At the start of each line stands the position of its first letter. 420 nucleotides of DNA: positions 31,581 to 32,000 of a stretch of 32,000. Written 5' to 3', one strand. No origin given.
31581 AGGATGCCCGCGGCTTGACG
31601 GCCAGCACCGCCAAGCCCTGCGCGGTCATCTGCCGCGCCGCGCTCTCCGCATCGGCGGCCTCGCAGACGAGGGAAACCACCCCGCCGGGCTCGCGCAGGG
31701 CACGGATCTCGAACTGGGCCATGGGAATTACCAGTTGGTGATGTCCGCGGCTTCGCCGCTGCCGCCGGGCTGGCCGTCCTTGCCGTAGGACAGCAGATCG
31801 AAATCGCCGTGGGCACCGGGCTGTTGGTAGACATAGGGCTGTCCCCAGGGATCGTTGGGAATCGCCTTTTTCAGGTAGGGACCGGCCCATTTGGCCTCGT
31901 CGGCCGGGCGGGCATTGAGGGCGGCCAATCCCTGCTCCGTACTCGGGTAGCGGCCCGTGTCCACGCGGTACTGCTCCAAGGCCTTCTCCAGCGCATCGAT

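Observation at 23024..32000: Gap-free 11-gene operon encoding a non-canonical type IV filament (T2SS/T4P-hybrid) machine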

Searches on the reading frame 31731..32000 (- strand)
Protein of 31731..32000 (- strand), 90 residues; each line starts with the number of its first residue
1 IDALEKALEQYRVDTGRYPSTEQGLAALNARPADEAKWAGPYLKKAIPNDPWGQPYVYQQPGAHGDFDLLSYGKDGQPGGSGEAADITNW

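Call 8: search_protein_families(library=pfam, proteins=[window:31731-32000:-], max_evalue=0.01)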
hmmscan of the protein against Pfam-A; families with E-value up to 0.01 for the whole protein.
window:31731-32000:- (90 aa): 1 family
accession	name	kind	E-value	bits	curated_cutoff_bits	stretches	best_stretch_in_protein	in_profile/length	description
PF08334.16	T2SSG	-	5.2e-40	136.3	21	1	1-90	18-108/108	Type II secretion system (T2SS), protein G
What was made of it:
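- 31728..32000 (-): gspG, major pseudopilin. Only the C-terminal 90 aa are in the window; the full protein is 143 aa and is the first gene of the operon. Leader ...CSRG|FTLLE. Pfam T2SSG 5.2e-40 (call 8).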

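Call 9: search_protein_families(library=ncbifam, proteins=[window:31731-32000:-], max_evalue=0.01)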
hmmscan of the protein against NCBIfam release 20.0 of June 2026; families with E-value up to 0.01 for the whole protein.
window:31731-32000:- (90 aa): 1 family
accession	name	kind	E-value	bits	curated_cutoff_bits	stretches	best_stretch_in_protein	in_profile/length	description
TIGR01710.1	typeII_sec_gspG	equivalog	2.5e-34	118.2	88.85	1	1-90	42-133/134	type II secretion system major pseudopilin GspG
